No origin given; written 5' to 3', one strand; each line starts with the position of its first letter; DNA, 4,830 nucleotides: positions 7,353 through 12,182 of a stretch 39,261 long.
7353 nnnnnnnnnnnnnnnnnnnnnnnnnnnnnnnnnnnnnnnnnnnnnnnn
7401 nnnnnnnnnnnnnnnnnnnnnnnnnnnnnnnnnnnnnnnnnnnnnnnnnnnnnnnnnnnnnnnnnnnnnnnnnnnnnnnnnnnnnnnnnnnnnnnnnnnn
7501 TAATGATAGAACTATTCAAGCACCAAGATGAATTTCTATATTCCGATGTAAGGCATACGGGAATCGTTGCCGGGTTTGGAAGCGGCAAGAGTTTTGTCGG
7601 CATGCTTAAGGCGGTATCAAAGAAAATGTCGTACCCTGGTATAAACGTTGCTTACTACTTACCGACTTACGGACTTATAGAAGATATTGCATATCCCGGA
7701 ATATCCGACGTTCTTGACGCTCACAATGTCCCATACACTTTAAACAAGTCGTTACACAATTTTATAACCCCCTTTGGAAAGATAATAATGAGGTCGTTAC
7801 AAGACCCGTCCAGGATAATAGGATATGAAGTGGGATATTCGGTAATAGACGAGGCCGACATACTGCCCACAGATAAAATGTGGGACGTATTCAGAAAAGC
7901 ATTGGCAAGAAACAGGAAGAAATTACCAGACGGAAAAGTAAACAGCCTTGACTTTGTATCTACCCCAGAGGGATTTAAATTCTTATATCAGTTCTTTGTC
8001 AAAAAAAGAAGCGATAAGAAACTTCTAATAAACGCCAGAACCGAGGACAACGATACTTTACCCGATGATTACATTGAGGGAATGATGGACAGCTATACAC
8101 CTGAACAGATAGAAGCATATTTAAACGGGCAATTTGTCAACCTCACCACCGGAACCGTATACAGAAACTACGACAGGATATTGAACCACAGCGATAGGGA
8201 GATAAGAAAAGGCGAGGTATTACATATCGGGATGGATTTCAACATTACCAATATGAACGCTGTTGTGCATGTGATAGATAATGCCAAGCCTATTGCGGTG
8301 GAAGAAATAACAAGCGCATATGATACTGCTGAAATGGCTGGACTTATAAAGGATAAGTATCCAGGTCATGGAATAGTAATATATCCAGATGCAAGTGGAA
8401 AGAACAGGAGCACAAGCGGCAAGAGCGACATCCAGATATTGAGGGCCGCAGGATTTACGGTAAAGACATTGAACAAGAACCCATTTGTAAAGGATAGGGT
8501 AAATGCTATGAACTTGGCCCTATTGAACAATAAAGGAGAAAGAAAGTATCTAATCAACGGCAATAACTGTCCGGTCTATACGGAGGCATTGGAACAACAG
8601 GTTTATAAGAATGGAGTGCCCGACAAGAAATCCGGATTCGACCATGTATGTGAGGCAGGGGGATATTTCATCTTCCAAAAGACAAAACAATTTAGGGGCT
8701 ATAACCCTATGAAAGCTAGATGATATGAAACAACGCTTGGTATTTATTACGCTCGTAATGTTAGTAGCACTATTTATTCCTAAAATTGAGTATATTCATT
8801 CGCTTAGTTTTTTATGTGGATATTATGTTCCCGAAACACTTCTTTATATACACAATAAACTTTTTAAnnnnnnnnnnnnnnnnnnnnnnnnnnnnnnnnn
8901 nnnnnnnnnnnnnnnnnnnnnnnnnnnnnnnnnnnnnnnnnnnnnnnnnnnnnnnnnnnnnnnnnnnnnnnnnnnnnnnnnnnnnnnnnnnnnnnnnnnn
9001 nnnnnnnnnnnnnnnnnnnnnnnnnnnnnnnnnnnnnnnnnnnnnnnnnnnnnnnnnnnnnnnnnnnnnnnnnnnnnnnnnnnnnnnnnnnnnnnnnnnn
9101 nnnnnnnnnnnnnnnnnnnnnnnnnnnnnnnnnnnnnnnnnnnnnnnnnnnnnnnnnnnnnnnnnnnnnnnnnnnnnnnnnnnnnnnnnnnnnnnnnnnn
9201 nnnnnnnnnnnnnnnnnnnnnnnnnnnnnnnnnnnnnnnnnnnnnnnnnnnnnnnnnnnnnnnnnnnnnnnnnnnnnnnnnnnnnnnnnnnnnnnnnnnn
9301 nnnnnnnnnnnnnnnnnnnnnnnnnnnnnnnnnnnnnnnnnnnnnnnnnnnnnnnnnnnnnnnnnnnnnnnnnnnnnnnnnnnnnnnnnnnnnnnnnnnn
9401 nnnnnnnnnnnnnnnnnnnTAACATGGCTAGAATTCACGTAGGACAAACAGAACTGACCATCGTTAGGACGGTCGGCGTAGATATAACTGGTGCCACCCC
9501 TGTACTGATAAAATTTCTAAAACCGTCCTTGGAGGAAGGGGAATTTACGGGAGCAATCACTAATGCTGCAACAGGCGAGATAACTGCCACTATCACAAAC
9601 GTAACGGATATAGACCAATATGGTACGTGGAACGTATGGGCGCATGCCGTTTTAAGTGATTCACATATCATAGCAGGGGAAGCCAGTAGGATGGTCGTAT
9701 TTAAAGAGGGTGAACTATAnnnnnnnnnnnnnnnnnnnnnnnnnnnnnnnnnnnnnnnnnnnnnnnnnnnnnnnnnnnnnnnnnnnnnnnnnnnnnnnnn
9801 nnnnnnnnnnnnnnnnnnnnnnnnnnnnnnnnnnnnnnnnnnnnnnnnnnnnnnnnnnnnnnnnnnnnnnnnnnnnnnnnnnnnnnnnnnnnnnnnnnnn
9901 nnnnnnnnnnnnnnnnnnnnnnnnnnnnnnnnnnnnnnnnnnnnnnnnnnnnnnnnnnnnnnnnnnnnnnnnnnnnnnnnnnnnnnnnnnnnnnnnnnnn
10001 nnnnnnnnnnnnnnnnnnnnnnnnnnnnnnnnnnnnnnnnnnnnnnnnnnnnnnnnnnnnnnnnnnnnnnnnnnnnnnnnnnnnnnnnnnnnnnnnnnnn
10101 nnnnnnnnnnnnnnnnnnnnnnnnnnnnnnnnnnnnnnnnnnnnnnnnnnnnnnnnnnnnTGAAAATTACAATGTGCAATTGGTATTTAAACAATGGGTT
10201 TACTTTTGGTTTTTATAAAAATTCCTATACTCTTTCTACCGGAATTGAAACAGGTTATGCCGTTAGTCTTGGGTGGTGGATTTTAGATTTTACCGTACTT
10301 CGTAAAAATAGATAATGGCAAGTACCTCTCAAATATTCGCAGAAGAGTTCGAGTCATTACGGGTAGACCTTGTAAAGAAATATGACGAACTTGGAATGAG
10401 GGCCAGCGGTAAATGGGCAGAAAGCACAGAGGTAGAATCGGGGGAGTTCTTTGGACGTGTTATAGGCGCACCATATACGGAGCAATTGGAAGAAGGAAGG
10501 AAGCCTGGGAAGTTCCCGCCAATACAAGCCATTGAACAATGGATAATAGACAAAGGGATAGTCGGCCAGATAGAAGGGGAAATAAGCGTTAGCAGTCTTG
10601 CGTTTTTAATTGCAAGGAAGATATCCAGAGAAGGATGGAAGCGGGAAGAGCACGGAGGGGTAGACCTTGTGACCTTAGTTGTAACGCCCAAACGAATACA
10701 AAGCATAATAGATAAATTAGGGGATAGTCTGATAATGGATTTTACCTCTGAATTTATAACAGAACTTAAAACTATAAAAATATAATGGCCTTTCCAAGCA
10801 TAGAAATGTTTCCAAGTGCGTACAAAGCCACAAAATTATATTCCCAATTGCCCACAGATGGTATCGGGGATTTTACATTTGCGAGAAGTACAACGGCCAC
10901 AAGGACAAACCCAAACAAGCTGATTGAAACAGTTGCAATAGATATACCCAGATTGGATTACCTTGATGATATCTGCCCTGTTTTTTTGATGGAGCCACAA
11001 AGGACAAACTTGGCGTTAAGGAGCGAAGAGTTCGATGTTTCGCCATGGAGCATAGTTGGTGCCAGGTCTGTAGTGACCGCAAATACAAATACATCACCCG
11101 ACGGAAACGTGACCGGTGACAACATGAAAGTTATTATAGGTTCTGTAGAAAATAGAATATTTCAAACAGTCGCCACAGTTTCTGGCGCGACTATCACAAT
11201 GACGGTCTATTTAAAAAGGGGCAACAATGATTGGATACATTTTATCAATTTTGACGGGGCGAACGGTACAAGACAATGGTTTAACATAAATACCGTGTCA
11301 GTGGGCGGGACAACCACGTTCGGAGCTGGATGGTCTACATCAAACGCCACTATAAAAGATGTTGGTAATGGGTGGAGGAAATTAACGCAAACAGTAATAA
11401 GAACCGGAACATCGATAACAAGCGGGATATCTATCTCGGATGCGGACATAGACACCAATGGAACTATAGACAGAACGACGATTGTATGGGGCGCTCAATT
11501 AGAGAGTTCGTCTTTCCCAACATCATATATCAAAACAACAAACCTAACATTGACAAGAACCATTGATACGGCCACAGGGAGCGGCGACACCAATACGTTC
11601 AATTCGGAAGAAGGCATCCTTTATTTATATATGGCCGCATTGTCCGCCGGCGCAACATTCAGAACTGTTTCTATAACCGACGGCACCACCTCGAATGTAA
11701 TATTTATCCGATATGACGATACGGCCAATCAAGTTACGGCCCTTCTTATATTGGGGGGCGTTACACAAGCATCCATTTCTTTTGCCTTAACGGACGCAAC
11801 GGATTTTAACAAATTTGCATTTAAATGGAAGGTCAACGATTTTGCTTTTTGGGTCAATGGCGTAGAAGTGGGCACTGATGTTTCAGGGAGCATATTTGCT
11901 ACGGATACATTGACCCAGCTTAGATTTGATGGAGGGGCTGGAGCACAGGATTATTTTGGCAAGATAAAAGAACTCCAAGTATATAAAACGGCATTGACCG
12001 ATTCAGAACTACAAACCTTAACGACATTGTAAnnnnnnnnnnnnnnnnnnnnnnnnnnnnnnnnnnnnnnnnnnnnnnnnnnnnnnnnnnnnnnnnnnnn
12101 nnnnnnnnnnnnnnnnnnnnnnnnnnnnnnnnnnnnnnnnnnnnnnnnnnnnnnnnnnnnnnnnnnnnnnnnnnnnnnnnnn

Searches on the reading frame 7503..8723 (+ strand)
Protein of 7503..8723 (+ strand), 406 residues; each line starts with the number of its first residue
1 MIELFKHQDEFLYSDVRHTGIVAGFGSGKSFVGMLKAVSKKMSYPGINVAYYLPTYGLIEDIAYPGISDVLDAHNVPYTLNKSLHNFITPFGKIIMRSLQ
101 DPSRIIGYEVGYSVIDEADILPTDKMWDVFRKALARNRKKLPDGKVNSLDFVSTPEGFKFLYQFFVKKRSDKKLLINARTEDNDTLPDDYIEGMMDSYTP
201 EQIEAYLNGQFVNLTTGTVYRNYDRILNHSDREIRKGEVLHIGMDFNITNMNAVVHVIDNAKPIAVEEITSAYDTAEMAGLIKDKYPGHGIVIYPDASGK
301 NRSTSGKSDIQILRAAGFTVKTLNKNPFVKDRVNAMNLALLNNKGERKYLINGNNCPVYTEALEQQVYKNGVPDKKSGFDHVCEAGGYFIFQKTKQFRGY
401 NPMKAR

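Call 18: search_protein_families(library=phrogs, proteins=[window:7503-8723:+], max_evalue=0.001)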
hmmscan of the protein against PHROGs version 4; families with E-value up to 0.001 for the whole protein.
window:7503-8723:+ (406 aa): 3 families
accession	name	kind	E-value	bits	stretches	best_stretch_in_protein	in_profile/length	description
phrog_38319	-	unknown function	2.2e-62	211.9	1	7-256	9-269/271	-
phrog_2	-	head and packaging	3.8e-42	146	1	3-395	265-594/807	terminase large subunit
phrog_10250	-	head and packaging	8.8e-40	137.8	1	195-395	2-217/228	terminase large subunit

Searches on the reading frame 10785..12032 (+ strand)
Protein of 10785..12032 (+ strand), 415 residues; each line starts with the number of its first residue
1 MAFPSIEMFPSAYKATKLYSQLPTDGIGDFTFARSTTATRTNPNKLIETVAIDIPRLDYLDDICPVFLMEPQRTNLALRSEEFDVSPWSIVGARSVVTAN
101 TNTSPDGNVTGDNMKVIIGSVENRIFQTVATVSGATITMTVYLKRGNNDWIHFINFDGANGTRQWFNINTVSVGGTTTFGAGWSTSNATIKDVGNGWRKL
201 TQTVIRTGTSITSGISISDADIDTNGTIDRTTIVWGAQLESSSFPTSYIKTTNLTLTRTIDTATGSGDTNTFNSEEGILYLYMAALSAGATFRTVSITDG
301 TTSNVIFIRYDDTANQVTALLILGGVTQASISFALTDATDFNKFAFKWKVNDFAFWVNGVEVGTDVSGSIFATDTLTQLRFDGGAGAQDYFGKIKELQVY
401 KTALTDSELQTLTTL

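Call 18: search_protein_families(library=phrogs, proteins=[window:10785-12032:+], max_evalue=0.001)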
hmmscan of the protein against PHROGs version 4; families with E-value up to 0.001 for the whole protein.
window:10785-12032:+ (415 aa): 2 families
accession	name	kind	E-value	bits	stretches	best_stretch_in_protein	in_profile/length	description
phrog_5939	-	tail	2.4e-42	146.4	1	30-414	371-762/801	tail protein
phrog_34853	-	unknown function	2.1e-34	120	1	8-303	10-298/555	-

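Call 50: search_protein_families(library=pfam, proteins=[window:10785-12032:+], max_evalue=0.01)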
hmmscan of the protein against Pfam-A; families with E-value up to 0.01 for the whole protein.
window:10785-12032:+ (415 aa): 0 families
